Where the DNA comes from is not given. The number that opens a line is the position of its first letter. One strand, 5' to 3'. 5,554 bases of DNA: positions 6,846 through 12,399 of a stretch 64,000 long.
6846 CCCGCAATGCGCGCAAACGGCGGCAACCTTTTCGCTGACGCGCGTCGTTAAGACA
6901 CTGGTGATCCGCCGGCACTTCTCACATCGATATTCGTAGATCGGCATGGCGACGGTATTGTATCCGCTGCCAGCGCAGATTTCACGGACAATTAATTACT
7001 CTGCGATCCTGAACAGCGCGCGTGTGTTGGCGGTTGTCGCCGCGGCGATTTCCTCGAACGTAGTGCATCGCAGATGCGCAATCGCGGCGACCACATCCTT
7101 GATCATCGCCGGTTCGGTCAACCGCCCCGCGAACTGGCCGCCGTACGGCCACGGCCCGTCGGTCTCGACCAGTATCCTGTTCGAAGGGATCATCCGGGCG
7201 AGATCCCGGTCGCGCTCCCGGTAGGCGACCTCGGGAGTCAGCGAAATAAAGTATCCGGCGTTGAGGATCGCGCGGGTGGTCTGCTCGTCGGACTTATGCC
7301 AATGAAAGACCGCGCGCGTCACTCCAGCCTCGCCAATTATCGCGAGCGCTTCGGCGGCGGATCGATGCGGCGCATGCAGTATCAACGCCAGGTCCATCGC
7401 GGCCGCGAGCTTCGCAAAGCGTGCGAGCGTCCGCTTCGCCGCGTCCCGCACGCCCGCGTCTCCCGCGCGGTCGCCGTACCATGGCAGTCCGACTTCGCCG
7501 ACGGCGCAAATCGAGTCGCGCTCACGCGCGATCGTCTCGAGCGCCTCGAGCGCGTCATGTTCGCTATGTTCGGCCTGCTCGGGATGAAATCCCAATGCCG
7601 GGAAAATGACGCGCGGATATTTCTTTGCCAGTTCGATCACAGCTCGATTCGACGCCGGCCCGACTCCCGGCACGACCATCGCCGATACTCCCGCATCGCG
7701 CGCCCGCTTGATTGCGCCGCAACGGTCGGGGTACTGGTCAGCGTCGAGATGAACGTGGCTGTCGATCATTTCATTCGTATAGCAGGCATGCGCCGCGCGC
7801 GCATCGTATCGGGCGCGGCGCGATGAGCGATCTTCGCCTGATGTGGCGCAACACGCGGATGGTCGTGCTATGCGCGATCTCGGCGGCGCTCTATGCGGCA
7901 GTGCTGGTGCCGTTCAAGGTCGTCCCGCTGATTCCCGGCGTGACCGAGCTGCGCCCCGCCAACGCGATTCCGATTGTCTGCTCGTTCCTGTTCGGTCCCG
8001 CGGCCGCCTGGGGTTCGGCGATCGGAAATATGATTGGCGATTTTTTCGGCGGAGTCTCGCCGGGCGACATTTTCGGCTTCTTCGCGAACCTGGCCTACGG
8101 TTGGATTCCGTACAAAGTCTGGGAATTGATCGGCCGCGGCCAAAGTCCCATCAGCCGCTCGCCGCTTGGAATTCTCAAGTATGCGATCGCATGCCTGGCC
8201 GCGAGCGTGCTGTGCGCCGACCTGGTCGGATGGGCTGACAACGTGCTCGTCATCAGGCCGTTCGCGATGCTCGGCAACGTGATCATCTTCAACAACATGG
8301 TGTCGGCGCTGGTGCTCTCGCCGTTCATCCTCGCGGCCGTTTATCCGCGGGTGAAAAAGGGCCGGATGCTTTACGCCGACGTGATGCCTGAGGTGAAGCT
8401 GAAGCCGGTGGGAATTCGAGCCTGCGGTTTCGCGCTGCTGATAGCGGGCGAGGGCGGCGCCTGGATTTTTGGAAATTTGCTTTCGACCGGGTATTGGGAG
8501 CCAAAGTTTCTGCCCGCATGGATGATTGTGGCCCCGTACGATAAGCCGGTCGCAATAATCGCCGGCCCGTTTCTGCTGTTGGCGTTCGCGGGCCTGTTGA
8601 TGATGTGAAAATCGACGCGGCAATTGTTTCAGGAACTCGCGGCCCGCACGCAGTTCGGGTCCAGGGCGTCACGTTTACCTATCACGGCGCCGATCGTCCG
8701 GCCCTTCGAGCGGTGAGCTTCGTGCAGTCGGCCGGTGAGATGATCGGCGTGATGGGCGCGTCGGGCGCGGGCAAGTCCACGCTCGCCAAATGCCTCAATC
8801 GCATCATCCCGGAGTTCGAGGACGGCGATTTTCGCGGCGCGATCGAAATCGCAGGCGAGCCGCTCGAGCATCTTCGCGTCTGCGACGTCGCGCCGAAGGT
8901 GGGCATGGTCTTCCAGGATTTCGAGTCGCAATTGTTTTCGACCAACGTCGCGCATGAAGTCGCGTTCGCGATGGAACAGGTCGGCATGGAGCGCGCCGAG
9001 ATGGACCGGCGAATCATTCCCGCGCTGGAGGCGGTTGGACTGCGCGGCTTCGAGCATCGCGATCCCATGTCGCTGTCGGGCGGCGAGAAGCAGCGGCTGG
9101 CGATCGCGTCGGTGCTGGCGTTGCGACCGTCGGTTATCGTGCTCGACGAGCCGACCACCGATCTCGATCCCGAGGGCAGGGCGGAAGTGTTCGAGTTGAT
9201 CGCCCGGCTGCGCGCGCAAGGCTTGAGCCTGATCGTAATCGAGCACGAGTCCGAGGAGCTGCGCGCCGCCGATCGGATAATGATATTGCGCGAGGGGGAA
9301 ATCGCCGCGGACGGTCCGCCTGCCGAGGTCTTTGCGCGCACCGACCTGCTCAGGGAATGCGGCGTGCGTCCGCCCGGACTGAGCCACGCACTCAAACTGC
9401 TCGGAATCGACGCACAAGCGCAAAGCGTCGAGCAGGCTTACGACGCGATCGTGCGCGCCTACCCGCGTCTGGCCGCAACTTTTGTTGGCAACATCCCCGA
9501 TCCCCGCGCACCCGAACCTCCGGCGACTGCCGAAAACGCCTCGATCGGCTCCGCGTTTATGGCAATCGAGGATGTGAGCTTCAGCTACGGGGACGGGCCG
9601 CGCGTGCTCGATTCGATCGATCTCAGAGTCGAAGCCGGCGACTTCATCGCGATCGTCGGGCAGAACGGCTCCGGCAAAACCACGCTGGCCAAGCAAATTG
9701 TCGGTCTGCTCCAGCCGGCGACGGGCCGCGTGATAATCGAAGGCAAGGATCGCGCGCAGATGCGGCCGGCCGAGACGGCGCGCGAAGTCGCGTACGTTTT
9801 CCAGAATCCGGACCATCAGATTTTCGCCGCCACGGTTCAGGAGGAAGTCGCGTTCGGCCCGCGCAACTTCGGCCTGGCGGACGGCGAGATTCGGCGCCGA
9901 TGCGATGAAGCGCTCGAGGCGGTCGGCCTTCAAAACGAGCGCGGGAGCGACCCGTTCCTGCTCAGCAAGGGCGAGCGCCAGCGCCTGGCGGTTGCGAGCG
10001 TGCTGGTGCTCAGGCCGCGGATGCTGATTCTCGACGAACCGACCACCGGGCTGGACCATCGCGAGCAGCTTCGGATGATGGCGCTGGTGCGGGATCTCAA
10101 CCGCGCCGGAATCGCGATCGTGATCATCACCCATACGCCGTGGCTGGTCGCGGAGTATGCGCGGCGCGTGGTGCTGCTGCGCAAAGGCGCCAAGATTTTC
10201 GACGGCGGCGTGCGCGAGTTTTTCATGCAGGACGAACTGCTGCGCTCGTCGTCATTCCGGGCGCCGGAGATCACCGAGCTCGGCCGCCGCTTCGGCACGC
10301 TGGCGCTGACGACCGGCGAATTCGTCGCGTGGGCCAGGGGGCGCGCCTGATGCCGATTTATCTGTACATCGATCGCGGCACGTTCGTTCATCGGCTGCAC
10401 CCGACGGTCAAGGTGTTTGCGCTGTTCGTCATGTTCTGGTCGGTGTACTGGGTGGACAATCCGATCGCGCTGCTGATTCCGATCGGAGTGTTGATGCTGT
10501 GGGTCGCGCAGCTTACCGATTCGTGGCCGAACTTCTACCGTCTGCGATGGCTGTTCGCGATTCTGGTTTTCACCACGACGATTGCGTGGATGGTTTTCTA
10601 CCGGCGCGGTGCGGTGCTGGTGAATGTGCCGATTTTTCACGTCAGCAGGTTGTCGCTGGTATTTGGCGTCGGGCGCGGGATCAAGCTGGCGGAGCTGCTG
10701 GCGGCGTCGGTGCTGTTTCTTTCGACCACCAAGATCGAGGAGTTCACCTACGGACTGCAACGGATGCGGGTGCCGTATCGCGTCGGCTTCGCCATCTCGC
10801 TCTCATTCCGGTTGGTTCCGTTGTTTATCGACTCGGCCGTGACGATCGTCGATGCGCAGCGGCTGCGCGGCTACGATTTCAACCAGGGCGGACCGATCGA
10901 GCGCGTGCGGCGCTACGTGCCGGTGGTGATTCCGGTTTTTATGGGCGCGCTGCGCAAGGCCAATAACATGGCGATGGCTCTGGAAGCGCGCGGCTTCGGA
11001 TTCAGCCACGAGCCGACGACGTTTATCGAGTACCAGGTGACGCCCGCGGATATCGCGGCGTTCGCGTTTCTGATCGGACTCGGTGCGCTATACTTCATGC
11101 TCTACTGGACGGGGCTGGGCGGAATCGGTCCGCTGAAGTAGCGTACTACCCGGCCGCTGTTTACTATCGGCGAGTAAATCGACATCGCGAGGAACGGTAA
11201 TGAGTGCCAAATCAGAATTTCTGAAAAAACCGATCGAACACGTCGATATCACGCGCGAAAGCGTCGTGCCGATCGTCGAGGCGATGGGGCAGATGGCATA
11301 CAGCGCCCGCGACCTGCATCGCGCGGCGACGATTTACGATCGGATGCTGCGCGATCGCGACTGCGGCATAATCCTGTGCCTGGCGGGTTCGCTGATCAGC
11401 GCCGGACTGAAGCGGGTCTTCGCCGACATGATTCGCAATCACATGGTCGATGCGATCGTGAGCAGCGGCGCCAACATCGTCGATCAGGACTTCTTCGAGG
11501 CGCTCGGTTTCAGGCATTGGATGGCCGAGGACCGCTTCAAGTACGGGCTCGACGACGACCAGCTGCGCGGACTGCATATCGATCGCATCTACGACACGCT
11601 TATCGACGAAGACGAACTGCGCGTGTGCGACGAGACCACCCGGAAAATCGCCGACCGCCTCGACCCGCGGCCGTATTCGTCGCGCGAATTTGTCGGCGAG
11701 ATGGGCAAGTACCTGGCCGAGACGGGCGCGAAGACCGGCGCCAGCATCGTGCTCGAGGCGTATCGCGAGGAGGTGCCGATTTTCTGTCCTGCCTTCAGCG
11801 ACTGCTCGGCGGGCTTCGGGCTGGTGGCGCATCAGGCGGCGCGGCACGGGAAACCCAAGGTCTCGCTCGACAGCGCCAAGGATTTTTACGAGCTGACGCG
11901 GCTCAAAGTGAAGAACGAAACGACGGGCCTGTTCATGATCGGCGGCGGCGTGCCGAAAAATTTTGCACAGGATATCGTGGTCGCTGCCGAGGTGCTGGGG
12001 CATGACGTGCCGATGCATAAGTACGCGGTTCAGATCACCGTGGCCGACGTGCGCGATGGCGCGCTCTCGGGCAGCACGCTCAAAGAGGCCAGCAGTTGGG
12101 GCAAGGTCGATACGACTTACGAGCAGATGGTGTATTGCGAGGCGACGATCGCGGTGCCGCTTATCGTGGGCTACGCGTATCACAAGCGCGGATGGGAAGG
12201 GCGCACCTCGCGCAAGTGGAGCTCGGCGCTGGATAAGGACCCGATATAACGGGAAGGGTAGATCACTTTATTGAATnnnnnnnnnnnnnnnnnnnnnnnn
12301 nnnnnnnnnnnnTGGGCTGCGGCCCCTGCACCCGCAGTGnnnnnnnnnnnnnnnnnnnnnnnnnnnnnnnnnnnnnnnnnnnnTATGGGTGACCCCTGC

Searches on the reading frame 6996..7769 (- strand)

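Call 60: search_protein_families(library=pfam, proteins=[window:6996-7769:-], max_evalue=0.0001)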
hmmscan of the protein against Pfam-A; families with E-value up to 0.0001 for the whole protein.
window:6996-7769:- (257 aa): 1 family
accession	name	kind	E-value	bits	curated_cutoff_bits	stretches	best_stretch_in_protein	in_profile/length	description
PF01026.27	TatD_DNase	-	5.9e-60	203.2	27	1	2-254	1-253/253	TatD related DNase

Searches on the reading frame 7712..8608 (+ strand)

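Call 60: search_protein_families(library=pfam, proteins=[window:7712-8608:+], max_evalue=0.0001)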
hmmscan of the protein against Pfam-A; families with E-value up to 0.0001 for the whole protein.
window:7712-8608:+ (298 aa): 2 families
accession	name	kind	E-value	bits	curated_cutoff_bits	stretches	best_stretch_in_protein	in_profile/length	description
PF06177.16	QueT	-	4.3e-15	56.7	33.7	1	52-210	2-139/141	QueT transporter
PF07155.17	ECF-ribofla_trS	-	5e-08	33.6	26.7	1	47-201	3-158/172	ECF-type riboflavin transporter, S component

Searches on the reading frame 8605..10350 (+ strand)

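Call 60: search_protein_families(library=pfam, proteins=[window:8605-10350:+], max_evalue=0.0001)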
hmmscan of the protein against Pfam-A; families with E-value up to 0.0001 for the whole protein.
window:8605-10350:+ (581 aa): 18 families
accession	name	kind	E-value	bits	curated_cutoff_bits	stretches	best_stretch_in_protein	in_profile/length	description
PF00005.33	ABC_tran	-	2.1e-60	203.7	25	2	335-481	1-137/137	ABC transporter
PF13304.12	AAA_21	-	6e-17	63.1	27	0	450-514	235-302/304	AAA domain, putative AbiEii toxin, Type IV TA system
PF02463.25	SMC_N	-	3.8e-15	56.4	40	2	346-518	25-205/220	RecF/RecN/SMC N terminal domain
PF13401.12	AAA_22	-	9.6e-10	39.3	27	0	346-508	6-121/130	AAA domain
PF13191.12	AAA_16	-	1.4e-08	35.8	32.6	0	43-212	23-167/167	AAA ATPase domain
PF01078.27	Mg_chelatase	-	6.7e-08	32.6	20.3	0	348-406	25-85/207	Magnesium chelatase, subunit ChlI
PF00931.28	NB-ARC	-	4.4e-07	29.9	23.5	0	344-366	18-39/248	NB-ARC domain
PF13555.12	AAA_29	-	7e-07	29.3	27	0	341-373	18-50/61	P-loop containing region of AAA domain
PF13238.12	AAA_18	-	1.3e-06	29.3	29.4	0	47-108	1-44/128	AAA domain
PF00485.24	PRK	-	1.1e-05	25.8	22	0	46-68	1-23/196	Phosphoribulokinase / Uridine kinase family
PF13558.12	SbcC_Walker_B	-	1.2e-05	25.9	27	0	155-200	31-89/90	SbcC/RAD50-like, Walker B motif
PF03193.22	RsgA_GTPase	-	1.2e-05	25.6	30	0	44-65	106-127/174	RsgA GTPase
PF03205.20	MobB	-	2e-05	24.9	26.6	0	348-376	2-30/133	Molybdopterin guanine dinucleotide synthesis protein B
PF05729.18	NACHT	-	2e-05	24.9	26.7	0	347-369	2-24/167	NACHT domain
PF13671.12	AAA_33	-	2.1e-05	25.3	27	0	348-504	2-101/143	AAA domain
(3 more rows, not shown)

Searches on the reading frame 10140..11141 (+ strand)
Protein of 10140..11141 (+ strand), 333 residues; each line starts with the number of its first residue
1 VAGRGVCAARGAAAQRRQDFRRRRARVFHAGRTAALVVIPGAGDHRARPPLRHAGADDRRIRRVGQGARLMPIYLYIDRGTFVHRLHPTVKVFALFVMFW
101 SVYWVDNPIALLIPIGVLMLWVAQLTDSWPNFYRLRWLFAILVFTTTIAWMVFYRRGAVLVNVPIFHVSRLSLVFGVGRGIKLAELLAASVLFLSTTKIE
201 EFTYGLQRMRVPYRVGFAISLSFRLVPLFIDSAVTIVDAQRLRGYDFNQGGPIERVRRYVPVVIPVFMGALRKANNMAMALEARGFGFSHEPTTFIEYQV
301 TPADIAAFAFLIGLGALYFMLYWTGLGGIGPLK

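Call 60: search_protein_families(library=pfam, proteins=[window:10140-11141:+], max_evalue=0.0001)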
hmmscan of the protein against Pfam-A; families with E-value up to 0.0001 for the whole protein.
window:10140-11141:+ (333 aa): 1 family
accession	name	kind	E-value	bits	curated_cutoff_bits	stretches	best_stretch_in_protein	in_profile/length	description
PF02361.21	CbiQ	-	1.3e-34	120.2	25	1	81-288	3-210/216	Cobalt transport protein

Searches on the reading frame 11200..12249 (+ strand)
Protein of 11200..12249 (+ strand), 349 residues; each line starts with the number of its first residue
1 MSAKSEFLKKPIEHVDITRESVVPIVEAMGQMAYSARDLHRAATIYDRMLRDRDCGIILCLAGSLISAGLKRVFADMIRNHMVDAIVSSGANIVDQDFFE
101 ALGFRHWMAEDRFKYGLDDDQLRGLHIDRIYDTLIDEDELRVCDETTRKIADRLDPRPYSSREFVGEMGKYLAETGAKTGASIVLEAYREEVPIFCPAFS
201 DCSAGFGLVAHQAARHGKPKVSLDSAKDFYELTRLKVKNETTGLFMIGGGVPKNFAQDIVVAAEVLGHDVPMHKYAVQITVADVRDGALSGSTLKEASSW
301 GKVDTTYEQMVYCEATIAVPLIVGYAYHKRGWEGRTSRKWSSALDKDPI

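Call 60: search_protein_families(library=pfam, proteins=[window:11200-12249:+], max_evalue=0.0001)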
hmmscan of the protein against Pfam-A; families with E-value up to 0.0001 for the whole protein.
window:11200-12249:+ (349 aa): 1 family
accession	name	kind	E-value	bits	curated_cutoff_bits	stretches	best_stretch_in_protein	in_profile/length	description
PF01916.23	DS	-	1.3e-92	310.6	27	1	25-325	2-287/288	Deoxyhypusine synthase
